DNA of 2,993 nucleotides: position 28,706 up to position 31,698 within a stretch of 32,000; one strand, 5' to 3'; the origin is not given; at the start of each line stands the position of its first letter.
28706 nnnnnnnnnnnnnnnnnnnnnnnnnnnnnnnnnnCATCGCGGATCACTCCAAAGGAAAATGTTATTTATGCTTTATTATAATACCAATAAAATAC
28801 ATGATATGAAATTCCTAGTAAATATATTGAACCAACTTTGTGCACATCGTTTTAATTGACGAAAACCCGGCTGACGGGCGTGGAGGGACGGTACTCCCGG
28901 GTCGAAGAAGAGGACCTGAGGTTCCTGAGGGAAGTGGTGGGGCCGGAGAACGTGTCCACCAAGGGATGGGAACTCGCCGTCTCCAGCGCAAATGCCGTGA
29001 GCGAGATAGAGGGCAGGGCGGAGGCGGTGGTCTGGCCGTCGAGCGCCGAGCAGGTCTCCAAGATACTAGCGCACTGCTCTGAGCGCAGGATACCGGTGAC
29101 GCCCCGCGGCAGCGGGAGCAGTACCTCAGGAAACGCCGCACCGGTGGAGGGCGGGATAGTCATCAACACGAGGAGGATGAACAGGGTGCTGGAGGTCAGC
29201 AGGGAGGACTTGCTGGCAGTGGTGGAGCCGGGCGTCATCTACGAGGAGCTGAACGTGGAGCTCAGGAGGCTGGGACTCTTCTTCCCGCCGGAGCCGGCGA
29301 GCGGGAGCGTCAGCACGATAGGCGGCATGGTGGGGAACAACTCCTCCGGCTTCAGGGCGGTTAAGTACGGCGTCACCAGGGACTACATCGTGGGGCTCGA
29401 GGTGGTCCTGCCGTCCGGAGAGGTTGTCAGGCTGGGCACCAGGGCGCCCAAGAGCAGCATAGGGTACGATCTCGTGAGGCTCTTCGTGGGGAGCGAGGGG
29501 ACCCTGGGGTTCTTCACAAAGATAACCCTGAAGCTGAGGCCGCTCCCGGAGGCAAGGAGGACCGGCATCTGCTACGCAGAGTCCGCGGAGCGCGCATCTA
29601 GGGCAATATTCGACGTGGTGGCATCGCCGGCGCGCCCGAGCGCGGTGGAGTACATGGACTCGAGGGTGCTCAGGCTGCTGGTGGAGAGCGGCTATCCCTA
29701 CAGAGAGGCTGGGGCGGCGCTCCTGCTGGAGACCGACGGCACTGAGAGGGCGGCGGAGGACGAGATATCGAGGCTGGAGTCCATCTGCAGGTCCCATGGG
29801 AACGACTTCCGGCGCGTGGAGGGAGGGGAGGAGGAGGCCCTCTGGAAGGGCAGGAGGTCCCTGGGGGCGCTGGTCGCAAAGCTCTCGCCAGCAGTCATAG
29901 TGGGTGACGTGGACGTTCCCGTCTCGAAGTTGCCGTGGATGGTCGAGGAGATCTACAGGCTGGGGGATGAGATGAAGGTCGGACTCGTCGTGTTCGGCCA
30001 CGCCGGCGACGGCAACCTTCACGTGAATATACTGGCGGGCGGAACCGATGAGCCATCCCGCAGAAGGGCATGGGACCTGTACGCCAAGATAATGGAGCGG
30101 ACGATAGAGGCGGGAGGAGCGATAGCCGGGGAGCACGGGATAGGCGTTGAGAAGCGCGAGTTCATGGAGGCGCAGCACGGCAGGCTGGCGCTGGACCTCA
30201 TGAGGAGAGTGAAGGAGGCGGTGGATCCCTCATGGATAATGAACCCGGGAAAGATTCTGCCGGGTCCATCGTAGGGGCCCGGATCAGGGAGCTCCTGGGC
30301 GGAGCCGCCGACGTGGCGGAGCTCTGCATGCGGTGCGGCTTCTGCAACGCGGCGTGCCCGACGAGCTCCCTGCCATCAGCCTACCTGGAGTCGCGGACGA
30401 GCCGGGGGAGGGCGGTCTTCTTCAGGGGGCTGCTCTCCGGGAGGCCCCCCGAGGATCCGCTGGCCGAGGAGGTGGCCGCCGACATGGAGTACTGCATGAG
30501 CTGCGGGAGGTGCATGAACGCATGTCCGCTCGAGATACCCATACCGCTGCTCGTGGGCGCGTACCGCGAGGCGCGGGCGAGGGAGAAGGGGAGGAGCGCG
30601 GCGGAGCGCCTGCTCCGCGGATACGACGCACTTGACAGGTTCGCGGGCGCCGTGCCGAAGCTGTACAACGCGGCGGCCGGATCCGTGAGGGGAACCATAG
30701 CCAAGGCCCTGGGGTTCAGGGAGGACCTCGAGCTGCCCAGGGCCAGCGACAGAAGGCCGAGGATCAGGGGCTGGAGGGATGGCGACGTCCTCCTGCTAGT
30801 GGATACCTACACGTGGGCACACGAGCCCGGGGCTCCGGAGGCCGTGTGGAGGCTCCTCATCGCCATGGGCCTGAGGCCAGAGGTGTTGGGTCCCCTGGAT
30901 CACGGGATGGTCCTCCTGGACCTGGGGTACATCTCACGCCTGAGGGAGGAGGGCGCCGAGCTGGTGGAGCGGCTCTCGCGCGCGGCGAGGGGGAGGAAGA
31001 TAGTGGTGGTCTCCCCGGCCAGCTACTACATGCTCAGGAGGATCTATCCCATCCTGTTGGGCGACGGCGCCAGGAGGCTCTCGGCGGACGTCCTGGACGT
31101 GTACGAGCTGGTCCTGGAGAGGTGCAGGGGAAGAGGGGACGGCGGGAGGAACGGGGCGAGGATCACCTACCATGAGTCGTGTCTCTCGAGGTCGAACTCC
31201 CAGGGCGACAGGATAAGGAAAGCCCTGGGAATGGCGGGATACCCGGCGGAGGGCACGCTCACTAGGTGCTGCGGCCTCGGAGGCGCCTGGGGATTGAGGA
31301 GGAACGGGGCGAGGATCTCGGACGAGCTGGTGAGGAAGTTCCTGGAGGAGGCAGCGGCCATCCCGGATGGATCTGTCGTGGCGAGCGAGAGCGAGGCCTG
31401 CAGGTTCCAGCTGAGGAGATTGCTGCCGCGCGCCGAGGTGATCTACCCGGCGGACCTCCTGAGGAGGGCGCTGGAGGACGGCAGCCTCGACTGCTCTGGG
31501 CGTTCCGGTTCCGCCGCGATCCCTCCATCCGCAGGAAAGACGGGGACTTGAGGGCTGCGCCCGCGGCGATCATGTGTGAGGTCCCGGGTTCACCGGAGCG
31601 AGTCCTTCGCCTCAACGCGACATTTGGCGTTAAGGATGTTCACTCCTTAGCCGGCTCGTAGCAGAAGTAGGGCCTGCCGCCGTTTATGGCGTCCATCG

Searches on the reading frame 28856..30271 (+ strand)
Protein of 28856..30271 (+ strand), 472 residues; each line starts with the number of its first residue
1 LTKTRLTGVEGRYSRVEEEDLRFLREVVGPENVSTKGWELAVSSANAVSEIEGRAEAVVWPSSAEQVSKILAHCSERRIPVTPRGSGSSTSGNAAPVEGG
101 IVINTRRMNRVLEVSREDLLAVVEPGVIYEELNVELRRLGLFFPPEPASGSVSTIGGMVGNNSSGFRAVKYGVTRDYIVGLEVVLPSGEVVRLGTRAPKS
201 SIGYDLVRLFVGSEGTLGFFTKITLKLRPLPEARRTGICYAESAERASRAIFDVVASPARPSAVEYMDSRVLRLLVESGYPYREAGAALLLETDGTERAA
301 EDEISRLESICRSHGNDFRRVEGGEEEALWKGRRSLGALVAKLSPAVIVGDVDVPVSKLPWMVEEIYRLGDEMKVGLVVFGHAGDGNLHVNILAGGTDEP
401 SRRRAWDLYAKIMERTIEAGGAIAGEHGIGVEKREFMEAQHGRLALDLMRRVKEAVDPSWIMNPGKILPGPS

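Call 57: search_protein_families(library=ncbifam, proteins=[window:28856-30271:+], max_evalue=0.00001)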
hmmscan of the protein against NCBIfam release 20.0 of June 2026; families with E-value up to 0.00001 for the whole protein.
window:28856-30271:+ (472 aa): 10 families
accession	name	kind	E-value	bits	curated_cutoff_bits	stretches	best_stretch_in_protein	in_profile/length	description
TIGR00387.1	glcD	equivalog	1.1e-120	403.3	567.9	1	58-466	1-413/413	glycolate oxidase subunit GlcD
NF008408.0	PRK11230.1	equivalog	6.5e-79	265.7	897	1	24-469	25-473/499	glycolate oxidase subunit GlcD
NF049975.1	2HglutDHaseYdiJ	equivalog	1.8e-47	161.7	1350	2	42-192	41-191/1018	D-2-hydroxyglutarate dehydrogenase YdiJ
NF008439.0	PRK11282.1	equivalog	2.3e-27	95.8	284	1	66-274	10-217/358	glycolate oxidase subunit GlcE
NF053785.1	DcplphribOxDprE1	equivalog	9.8e-13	48.1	500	1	55-230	15-183/449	decaprenylphosphoryl-beta-D-ribose oxidase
TIGR01678.1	FAD_lactone_ox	subfamily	3.1e-11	42.9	396.8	1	55-229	15-180/438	sugar 1,4-lactone oxidase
TIGR01677.1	pln_FAD_oxido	subfamily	3.9e-11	42.1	383.1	1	52-230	31-214/560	FAD-dependent oxidoreductase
NF041227.1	BagG_FevA2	exception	5.4e-11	41.8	850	1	43-244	36-224/455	bagremycin/ferroverdin biosynthesis FAD-dependent oxygenase BagG/FevA2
NF041226.1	BagK_FevA1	equivalog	2.6e-09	36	800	1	35-241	23-217/453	bagremycin/ferroverdin biosynthesis FAD-dependent oxygenase BagK/FevA1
TIGR01679.1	bact_FAD_ox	subfamily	9e-06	24.8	292.25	0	55-235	12-180/419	FAD-linked oxidoreductase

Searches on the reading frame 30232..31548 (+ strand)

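Call 57: search_protein_families(library=ncbifam, proteins=[window:30232-31548:+], max_evalue=0.00001)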
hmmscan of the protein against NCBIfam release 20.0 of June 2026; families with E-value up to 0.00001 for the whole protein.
window:30232-31548:+ (439 aa): 7 families
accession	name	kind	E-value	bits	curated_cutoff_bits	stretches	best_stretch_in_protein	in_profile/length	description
NF008369.0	PRK11168.1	equivalog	9.9e-27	93.8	278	1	30-415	11-400/401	anaerobic glycerol-3-phosphate dehydrogenase subunit C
NF045670.1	quin_L_LdhH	equivalog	8.8e-16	57.3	800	1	255-396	538-687/706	L-lactate dehydrogenase (quinone) large subunit LdhH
NF008434.0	PRK11274.1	equivalog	3e-13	49.5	333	1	25-131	18-118/409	glycolate oxidase subunit GlcF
TIGR03379.1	glycerol3P_GlpC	equivalog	1.1e-12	47.4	279.9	0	225-414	204-396/397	anaerobic glycerol-3-phosphate dehydrogenase subunit GlpC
NF049975.1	2HglutDHaseYdiJ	equivalog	1.6e-12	46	1350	1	75-410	659-1014/1018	D-2-hydroxyglutarate dehydrogenase YdiJ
NF004898.0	PRK06259.1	equivalog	6.6e-08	31.6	385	0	31-105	135-205/488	fumarate reductase (CoM/CoB) subunit TfrB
NF003454.1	PRK05035.1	equivalog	7.1e-06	24.8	345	0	84-119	404-436/556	electron transport complex subunit RsxC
